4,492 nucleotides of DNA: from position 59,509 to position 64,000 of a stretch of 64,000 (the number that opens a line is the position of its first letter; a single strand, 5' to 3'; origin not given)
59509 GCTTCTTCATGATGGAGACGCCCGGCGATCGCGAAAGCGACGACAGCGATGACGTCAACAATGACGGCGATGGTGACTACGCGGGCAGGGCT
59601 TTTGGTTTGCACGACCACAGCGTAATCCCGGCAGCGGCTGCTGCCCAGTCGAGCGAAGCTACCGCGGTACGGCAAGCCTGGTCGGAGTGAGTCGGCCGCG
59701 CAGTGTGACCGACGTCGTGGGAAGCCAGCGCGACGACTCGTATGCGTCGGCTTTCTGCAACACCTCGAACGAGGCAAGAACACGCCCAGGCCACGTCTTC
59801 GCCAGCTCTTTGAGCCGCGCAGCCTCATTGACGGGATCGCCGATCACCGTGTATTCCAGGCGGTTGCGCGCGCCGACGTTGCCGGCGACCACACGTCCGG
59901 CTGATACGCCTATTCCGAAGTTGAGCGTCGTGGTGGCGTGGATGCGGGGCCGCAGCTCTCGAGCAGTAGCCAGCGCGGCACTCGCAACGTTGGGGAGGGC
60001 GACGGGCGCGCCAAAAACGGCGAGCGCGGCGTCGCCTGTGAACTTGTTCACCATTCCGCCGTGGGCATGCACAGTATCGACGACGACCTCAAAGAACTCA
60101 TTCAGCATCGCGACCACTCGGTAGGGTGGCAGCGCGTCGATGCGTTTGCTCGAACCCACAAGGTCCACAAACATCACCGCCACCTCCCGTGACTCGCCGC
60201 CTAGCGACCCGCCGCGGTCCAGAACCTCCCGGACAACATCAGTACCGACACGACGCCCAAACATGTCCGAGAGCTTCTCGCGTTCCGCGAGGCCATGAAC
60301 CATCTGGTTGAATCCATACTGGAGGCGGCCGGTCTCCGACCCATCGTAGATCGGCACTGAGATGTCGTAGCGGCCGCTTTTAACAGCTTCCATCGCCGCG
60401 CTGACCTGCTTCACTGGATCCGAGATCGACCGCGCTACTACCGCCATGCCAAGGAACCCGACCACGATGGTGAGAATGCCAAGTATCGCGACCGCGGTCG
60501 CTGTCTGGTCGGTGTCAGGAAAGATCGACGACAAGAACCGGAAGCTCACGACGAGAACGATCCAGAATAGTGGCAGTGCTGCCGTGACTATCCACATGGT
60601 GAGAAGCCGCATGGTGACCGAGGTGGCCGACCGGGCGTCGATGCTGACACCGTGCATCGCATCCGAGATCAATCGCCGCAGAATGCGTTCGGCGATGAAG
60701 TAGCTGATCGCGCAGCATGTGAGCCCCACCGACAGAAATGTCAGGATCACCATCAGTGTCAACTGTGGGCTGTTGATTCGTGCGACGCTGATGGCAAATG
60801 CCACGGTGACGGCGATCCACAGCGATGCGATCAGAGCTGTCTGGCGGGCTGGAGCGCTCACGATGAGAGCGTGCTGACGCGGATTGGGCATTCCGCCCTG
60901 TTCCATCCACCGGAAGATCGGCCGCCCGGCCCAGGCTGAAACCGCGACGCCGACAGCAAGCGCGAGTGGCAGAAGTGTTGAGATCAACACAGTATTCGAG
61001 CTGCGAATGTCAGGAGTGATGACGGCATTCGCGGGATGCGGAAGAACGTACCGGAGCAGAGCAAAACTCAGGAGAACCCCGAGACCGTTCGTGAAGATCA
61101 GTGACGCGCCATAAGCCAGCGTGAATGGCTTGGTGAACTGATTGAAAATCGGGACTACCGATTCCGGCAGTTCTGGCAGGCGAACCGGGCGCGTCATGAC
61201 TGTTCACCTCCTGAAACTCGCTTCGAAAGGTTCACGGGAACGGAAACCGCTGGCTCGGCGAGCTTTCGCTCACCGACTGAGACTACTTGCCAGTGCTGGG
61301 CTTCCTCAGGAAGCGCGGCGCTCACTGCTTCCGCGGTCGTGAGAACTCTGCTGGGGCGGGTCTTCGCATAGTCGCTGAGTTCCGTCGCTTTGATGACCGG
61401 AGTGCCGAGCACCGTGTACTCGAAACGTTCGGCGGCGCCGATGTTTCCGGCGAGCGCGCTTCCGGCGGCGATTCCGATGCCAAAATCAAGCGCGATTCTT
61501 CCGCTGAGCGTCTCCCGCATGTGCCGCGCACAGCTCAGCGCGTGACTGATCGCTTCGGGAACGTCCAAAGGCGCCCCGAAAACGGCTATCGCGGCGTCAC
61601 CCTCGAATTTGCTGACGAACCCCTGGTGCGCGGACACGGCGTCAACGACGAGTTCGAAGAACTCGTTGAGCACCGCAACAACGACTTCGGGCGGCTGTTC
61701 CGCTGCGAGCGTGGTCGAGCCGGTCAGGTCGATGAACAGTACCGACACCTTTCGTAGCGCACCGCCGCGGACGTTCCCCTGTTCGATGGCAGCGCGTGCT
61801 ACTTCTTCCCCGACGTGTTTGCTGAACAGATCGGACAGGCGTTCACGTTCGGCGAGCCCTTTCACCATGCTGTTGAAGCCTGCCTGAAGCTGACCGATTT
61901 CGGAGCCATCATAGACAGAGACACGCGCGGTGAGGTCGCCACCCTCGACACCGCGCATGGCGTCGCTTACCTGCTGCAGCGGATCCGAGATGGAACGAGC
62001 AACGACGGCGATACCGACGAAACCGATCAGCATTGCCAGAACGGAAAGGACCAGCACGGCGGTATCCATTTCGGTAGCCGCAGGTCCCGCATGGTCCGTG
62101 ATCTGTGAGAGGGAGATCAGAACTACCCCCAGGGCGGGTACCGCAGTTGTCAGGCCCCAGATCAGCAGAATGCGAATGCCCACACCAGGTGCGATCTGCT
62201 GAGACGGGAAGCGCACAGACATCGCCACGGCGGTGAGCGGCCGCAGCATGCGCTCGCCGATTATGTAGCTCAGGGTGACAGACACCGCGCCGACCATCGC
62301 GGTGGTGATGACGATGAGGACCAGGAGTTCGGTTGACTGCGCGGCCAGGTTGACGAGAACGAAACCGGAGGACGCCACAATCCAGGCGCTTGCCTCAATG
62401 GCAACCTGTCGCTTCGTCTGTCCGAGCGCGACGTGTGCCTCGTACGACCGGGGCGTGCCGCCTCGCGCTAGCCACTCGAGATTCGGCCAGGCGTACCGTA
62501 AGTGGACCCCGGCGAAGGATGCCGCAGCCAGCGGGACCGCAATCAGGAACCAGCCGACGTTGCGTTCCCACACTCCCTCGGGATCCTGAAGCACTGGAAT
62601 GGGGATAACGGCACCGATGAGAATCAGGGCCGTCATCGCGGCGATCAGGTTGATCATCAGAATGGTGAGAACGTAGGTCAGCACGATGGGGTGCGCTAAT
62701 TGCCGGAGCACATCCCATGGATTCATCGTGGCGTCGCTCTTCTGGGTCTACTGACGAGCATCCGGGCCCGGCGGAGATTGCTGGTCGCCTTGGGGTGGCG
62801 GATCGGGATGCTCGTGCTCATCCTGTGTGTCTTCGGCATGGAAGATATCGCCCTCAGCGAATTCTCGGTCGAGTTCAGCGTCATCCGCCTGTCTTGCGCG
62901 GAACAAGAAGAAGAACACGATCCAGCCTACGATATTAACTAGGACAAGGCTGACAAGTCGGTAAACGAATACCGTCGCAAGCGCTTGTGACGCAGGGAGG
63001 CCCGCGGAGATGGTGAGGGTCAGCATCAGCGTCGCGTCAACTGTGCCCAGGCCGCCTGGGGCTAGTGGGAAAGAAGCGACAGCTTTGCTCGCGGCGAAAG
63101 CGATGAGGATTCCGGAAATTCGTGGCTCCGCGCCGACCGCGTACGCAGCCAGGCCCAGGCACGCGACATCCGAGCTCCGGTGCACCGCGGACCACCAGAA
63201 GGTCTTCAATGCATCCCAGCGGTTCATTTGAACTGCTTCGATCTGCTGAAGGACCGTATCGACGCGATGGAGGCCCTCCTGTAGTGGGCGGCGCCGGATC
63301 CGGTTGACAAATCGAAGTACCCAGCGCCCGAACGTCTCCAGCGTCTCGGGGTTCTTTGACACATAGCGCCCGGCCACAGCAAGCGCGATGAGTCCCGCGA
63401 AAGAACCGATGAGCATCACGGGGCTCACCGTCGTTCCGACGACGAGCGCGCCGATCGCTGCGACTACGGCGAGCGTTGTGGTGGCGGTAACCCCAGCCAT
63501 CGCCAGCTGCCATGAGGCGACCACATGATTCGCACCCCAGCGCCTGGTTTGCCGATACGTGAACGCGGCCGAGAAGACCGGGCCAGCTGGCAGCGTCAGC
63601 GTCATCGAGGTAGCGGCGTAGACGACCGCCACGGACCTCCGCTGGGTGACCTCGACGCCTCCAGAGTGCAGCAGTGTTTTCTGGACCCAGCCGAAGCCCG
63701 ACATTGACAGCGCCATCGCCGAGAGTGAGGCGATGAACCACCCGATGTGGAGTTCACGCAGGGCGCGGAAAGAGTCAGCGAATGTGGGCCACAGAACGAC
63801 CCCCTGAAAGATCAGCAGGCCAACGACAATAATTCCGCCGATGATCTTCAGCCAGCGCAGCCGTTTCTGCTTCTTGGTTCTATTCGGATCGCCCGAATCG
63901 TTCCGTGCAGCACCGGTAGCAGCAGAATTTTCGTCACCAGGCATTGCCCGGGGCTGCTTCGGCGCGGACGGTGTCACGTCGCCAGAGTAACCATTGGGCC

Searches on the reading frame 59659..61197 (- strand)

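Call 82: search_protein_families(library=pfam, proteins=[window:59659-61197:-], max_evalue=0.0001)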
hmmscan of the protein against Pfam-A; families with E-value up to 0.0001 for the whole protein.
window:59659-61197:- (512 aa): 2 families
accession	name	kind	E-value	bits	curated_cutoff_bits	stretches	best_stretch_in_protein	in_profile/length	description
PF00211.25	Guanylate_cyc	-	1.1e-13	51.6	21.9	1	337-482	7-154/183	Adenylate and Guanylate cyclase catalytic domain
PF00672.30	HAMP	-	4.9e-09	36.8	25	1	253-303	1-51/53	HAMP domain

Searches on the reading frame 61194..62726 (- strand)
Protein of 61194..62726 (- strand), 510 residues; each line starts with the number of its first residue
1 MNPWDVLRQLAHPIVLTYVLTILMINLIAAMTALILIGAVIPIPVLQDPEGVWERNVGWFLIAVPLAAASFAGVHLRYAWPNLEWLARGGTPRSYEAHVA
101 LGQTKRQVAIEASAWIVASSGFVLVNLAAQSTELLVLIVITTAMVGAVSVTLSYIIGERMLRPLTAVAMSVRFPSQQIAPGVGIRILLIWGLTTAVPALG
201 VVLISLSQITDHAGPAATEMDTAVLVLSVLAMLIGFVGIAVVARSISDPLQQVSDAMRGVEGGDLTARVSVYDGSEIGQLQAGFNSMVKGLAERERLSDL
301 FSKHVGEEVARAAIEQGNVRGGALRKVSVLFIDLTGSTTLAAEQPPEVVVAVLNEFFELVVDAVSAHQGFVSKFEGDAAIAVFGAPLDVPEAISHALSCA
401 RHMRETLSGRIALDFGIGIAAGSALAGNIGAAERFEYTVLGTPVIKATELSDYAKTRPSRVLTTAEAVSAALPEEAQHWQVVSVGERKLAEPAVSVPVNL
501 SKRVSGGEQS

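Call 82: search_protein_families(library=pfam, proteins=[window:61194-62726:-], max_evalue=0.0001)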
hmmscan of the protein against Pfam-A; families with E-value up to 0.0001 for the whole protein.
window:61194-62726:- (510 aa): 2 families
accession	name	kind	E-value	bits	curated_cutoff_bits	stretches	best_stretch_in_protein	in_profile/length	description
PF00672.30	HAMP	-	8.8e-12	45.6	25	1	241-291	1-51/53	HAMP domain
PF00211.25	Guanylate_cyc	-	3.6e-11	43.4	21.9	1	325-468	7-152/183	Adenylate and Guanylate cyclase catalytic domain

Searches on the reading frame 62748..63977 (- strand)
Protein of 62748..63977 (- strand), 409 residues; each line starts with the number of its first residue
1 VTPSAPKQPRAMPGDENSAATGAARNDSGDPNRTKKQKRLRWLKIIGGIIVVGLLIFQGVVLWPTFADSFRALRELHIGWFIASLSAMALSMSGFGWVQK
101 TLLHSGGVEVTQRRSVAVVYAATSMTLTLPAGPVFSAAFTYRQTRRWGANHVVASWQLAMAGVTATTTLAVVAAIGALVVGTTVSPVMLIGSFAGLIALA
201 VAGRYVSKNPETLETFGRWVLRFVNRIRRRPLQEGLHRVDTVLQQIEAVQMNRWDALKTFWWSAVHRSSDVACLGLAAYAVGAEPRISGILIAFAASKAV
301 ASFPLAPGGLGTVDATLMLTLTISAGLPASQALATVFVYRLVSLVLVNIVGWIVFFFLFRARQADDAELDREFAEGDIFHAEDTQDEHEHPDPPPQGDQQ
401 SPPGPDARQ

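Call 82: search_protein_families(library=pfam, proteins=[window:62748-63977:-], max_evalue=0.0001)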
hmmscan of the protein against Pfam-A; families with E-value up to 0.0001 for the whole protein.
window:62748-63977:- (409 aa): 1 family
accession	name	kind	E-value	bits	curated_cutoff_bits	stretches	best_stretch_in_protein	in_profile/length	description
PF03706.18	LPG_synthase_TM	-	1.8e-26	93.8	33.4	1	50-351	1-302/302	Lysylphosphatidylglycerol synthase TM region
